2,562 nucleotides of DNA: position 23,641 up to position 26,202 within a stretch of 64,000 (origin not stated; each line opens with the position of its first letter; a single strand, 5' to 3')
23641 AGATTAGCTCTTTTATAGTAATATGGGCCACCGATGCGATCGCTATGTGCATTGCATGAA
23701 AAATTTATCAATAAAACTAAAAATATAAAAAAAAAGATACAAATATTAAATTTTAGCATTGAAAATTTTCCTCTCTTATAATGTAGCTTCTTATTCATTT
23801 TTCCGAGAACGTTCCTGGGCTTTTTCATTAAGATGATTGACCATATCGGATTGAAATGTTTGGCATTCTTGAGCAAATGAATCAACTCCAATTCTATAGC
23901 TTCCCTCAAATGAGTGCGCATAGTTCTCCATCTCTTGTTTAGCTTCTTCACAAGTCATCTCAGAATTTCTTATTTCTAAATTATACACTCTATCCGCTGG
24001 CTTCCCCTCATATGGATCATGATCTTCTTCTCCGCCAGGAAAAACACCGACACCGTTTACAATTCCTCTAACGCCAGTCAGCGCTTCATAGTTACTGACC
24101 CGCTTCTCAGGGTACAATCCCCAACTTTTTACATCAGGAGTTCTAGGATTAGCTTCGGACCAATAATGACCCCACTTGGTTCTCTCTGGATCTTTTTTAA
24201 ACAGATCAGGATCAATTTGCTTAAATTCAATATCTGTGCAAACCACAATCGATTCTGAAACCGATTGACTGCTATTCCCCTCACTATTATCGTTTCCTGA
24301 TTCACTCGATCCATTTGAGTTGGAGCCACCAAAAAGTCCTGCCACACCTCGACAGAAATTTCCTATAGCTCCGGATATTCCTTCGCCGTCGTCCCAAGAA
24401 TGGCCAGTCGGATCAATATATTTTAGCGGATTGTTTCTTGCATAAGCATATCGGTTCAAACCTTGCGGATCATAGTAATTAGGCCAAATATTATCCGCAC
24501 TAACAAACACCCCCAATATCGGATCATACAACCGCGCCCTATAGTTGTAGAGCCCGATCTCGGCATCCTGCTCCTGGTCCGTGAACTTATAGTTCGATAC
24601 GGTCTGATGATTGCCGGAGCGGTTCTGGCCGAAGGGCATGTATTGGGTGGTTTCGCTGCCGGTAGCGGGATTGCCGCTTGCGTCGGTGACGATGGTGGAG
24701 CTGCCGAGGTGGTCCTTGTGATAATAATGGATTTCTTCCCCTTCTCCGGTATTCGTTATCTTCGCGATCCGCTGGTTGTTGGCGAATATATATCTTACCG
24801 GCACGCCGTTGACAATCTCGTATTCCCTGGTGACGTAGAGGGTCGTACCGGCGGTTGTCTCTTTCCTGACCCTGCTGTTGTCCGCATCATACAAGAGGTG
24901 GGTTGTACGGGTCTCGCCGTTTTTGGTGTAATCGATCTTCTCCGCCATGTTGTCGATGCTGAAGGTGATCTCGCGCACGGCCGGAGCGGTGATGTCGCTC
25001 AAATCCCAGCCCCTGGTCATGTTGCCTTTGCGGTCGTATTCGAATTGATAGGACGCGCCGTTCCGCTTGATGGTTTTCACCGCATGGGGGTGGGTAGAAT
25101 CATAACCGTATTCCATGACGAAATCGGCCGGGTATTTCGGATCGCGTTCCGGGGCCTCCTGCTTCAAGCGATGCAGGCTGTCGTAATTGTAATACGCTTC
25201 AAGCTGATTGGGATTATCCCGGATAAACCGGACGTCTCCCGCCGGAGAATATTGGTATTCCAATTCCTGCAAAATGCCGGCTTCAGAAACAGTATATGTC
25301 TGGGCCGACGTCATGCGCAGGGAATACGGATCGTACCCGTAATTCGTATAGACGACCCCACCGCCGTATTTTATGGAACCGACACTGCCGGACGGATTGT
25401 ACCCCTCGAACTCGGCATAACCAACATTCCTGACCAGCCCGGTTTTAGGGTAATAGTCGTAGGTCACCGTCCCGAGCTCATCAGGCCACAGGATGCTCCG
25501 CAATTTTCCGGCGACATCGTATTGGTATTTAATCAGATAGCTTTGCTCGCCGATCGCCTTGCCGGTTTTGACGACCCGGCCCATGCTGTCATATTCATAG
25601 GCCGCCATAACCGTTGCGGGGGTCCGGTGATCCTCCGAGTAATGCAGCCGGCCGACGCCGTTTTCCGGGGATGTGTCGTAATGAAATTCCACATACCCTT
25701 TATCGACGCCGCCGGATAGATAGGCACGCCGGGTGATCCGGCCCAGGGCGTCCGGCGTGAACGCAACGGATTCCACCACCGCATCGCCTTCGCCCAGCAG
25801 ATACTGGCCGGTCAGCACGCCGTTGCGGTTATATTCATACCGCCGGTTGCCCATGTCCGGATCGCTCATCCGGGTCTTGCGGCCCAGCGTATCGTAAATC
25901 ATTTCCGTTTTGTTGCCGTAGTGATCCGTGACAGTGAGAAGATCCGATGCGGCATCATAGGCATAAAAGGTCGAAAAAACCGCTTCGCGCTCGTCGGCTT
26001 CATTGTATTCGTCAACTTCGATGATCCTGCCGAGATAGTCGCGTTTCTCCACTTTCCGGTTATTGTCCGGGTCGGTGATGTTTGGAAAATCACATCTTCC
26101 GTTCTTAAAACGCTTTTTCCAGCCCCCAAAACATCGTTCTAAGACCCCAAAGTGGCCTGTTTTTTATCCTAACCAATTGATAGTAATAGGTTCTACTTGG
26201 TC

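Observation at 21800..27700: Low-GC island made only of a TA module and orphan RHS toxin/immunity cassettes, with no full-length rhs or delivery gene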

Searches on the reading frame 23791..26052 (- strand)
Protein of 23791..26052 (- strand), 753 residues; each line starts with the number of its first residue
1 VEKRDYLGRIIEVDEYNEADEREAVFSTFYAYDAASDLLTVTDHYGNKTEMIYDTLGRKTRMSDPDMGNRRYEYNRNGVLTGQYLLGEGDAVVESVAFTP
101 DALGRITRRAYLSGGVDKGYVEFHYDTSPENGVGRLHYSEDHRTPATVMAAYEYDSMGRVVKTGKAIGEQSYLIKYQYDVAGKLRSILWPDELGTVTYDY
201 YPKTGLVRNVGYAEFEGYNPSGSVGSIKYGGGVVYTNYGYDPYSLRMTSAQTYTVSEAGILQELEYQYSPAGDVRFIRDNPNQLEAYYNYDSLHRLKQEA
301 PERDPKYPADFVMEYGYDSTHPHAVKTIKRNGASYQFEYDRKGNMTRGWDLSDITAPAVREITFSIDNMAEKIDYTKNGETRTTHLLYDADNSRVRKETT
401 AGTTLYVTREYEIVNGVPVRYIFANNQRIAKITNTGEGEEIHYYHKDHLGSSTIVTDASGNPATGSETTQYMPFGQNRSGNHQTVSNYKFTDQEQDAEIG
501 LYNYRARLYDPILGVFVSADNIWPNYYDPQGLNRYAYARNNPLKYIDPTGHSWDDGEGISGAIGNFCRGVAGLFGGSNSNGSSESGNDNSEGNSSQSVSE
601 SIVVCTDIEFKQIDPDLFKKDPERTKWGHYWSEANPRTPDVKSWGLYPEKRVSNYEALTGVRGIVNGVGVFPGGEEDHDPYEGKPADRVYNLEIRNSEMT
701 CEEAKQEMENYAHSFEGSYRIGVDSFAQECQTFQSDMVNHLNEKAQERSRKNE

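Call 4: search_protein_families(library=pfam, proteins=[window:23791-26052:-], max_evalue=0.01)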
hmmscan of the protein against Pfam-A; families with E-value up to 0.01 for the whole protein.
window:23791-26052:- (753 aa): 2 families
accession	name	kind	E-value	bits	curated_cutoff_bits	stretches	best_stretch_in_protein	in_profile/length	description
PF05593.20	RHS_repeat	-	1.8e-07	31.8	22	1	32-66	1-35/38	RHS Repeat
PF03527.20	RHS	-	0.0028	17.9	27.9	1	441-461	1-21/38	RHS protein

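Call 13: find_homologous_proteins(query=window:23791-26052:-, max_evalue=0.00001)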
Query window:23791-26052:- (753 aa): 804 proteins with E <= 0.00001 among 8000 candidates; the best 120 are listed.
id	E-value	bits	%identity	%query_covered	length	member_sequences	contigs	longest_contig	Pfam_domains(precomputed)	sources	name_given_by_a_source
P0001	0.0e+0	1745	100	100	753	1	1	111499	PF05593.20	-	-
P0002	2.4e-111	392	42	73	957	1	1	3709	PF05593.20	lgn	-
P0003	1.0e-106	377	40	74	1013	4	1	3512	PF20041.6,PF05593.20,PF25023.2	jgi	jgi:RHS repeat-associated protein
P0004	1.2e-103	366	41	73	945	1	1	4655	PF20041.6,PF05593.20,PF25023.2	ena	-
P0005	1.1e-102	363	41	76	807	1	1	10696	PF05593.20,PF25023.2,PF15520.11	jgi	-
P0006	3.1e-102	362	41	73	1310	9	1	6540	PF01839.30,PF12256.15,PF05593.20,PF13517.13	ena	-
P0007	2.1e-101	359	40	73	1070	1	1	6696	PF12256.15,PF20041.6,PF05593.20,PF25023.2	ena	-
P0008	2.8e-101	359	41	74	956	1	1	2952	PF01551.30,PF05593.20,PF25023.2,PF03527.21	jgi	jgi:RHS repeat-associated protein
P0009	3.9e-98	348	42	73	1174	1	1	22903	PF20041.6,PF05593.20,PF25023.2,PF03527.21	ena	-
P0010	2.7e-96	342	40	76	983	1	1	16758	PF20041.6,PF05593.20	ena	-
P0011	2.8e-96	342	40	68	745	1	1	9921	PF05593.20,PF25023.2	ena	-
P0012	2.8e-96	342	38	73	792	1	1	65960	PF05593.20,PF25023.2,PF03527.21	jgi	-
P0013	2.5e-95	339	40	71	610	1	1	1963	PF05593.20,PF25023.2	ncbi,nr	ncbi:MAG: RHS repeat protein, partial [FCB group bacterium]|nr:RHS repeat protein [FCB group bacteri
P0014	7.6e-91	324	37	77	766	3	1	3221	PF05593.20,PF25023.2,PF03527.21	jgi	-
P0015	1.3e-86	310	39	73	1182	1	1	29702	PF20041.6,PF05593.20,PF25023.2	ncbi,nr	ncbi:MAG: hypothetical protein GX654_10550, partial [Desulfatiglans sp.]|nr:hypothetical protein [De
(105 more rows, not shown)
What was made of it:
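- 24400..26052 (-): RHS1 core fragment: the last 551 aa of an RHS shell, with a GTG start and no N-terminal domain. The best non-self hit is 42% identical (call 13).
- RHS1's relatives carry DUF6443, TcdB_midN and FG-GAP (call 13).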

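Call 14: find_encoding_contigs(protein=P0001, flank=10000, max_places=4)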
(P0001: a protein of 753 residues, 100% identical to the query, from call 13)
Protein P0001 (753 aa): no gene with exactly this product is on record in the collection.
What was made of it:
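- Tried and rejected: The exact-protein context look-up failed (call 14).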

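Call 18: search_protein_families(library=ncbifam, proteins=[window:23791-26052:-], max_evalue=1)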
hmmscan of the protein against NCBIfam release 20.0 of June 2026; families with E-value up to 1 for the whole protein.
window:23791-26052:- (753 aa): 3 families
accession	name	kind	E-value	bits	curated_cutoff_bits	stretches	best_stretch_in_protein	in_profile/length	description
TIGR03696.1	Rhs_assc_core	domain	1.1e-21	77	32.5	1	471-551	1-76/76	RHS repeat-associated core domain-containing protein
NF041261.1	RHS_core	equivalog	7.1e-13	47.3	2000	3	439-550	1155-1260/1261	RHS element core protein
TIGR01643.1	YD_repeat_2x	repeat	3.1e-07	30.6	15.8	2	32-73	1-42/42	YD repeat-containing protein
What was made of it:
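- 24400..26052 (-): RHS_repeat, TIGR03696 and NF041261 (calls 4, 18).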

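Call 41: find_related_loci(query=window:23791-26052:-, collection=genome_contigs, flank=10000)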
Query window:23791-26052:- (753 aa) in genome_contigs; peptide patterns used: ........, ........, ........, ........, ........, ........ (x = any residue, [..] = any of these).
27 stretches matched a pattern, but none encodes a relative of the query by tblastn (E <= 1e-3).
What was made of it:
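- The genome scan for RHS1 found nothing (call 41).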
